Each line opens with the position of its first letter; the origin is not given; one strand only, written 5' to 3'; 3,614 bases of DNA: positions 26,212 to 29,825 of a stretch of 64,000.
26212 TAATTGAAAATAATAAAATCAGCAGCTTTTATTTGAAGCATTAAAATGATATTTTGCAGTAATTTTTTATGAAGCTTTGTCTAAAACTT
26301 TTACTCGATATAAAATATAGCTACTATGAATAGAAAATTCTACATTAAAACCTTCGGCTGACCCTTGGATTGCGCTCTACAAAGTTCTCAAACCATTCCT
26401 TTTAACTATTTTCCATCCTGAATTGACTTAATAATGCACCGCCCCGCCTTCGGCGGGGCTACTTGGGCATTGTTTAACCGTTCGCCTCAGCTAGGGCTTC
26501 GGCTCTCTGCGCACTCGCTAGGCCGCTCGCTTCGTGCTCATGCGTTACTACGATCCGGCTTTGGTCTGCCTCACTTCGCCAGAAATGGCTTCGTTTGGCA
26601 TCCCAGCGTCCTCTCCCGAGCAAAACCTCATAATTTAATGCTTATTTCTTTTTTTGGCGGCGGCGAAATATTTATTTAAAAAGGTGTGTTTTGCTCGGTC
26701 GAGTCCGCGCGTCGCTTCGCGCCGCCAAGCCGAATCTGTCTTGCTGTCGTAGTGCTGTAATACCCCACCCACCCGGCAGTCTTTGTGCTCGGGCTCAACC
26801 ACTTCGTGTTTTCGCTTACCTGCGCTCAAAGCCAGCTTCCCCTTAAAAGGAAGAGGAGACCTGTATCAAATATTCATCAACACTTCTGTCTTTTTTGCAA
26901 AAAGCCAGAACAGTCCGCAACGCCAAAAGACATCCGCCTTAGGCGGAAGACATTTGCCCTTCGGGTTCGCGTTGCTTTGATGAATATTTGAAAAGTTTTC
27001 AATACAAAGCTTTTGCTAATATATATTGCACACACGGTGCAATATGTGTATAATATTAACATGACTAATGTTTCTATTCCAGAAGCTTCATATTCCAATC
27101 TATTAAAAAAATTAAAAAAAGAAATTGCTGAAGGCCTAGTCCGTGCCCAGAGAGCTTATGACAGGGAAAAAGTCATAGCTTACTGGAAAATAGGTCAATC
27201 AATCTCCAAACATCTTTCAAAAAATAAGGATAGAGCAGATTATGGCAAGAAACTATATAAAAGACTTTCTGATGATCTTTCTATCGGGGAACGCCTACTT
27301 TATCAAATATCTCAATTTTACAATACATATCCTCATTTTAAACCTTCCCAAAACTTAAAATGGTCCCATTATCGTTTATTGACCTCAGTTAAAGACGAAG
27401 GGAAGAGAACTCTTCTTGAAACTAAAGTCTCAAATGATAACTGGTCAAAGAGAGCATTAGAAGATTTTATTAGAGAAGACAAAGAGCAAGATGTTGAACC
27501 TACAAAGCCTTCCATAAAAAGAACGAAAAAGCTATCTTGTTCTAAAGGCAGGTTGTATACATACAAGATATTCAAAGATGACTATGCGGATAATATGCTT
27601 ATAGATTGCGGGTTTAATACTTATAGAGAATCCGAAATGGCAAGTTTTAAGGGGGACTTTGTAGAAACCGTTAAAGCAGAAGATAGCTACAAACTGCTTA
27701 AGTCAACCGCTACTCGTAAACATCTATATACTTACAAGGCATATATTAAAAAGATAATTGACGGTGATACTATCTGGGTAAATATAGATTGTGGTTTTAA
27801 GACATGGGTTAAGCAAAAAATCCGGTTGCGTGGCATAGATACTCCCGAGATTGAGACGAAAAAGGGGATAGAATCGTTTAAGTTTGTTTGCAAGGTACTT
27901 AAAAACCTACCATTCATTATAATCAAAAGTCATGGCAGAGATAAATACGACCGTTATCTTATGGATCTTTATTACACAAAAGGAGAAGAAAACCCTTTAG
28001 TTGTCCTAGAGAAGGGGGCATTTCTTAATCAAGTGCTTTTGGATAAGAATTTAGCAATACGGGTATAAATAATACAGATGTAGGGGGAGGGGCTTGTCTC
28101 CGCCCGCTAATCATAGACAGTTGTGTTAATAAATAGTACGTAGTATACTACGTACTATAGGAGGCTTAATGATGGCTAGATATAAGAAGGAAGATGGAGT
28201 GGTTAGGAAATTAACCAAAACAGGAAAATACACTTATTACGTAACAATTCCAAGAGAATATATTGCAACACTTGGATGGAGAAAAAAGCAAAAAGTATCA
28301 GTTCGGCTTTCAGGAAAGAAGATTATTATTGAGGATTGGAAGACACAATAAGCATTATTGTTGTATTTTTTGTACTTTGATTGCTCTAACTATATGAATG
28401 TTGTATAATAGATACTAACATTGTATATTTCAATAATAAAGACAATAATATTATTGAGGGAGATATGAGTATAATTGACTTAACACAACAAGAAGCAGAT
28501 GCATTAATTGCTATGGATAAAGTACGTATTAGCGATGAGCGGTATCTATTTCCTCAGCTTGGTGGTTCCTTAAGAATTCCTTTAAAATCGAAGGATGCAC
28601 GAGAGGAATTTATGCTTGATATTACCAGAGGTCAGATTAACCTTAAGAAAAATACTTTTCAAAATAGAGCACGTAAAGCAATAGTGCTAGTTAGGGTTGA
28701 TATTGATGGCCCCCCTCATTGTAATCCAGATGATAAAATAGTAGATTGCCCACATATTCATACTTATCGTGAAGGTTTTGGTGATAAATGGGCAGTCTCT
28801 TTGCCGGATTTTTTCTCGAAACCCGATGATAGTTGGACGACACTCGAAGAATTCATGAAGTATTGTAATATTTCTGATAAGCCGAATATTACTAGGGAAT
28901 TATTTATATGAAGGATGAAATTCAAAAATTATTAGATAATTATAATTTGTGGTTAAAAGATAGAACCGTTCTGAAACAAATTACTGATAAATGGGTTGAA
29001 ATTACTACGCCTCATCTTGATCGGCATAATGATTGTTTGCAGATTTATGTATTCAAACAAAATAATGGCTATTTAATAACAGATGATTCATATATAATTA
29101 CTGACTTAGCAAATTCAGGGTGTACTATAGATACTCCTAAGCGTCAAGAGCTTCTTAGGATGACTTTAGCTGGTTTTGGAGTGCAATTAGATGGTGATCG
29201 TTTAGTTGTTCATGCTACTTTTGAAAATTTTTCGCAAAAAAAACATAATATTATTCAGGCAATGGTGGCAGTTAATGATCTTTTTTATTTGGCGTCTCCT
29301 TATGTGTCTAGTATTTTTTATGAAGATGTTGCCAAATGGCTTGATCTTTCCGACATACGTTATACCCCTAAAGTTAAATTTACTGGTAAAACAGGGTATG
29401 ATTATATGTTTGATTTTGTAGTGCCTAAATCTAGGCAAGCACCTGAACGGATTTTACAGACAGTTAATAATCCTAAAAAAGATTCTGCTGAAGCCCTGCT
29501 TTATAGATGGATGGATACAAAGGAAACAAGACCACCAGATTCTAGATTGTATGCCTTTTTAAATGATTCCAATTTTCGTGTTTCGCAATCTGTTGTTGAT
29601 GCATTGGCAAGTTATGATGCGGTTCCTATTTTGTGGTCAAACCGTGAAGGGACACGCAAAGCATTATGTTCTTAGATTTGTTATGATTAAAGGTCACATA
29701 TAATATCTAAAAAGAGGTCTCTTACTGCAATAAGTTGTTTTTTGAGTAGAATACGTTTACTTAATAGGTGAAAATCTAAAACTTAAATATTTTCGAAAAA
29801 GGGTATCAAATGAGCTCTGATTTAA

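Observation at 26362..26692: Strongly GC-rich, hairpin-dense about 330 bp repeat at element ends: candidate structured ncRNA or recombinase-recognition module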

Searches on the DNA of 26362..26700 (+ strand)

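Call 18: search_dna_similar(query=window:26362-26700:+, collection=phages, mode=distant, max_evalue=0.01)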
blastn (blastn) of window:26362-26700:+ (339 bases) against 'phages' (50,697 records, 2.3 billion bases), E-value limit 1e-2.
No match.

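Call 19: search_dna_similar(query=window:26362-26700:+, collection=plasmids, mode=distant, max_evalue=0.01)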
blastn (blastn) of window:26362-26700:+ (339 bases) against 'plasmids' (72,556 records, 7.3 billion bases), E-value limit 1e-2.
No match.
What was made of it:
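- Tried and rejected: BLASTN of the module against phage and plasmid collections: no match (calls 18, 19).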

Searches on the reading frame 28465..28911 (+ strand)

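Call 69: search_protein_families(library=pfam, proteins=[window:28465-28911:+], max_evalue=0.001)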
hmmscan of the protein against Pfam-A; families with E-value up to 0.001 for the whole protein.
window:28465-28911:+ (148 aa): 1 family
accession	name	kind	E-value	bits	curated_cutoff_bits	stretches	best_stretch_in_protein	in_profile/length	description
PF22398.1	DUF6978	-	1e-47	162.2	29.6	1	6-136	1-133/133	Family of unknown function (DUF6978)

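Call 70: search_protein_families(library=padloc, proteins=[window:28465-28911:+], max_evalue=0.00001)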
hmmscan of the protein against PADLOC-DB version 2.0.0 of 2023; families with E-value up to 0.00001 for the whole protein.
window:28465-28911:+ (148 aa): 3 families
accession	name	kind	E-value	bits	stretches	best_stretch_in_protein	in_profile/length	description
PDLC04538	PDC-M24A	-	7.1e-61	202.8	1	5-147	2-145/146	-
PDLC04536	PDC-M24A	-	5.3e-23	79.6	1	1-143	1-142/148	-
PDLC04537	PDC-M24A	-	1.2e-12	46.1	1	6-90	2-86/166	-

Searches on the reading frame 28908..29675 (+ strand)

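Call 69: search_protein_families(library=pfam, proteins=[window:28908-29675:+], max_evalue=0.001)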
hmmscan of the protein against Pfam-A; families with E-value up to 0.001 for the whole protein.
window:28908-29675:+ (255 aa): 2 families
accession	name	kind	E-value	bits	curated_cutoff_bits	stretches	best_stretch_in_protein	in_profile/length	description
PF08862.16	DUF1829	-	4.4e-31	107.7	22.2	1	160-246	1-87/87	Domain of unknown function DUF1829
PF08861.15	DUF1828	-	8.8e-28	96.9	22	1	34-122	1-91/91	Domain of unknown function DUF1828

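Call 70: search_protein_families(library=padloc, proteins=[window:28908-29675:+], max_evalue=0.00001)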
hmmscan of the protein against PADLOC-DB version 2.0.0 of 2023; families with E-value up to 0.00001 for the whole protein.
window:28908-29675:+ (255 aa): 2 families
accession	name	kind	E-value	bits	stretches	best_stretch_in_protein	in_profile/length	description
PDLC04539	PDC-M24B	-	5.6e-106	351.7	1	3-253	3-253/255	-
PDLC04540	PDC-M24B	-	1.1e-17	62.5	1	26-253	21-253/256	-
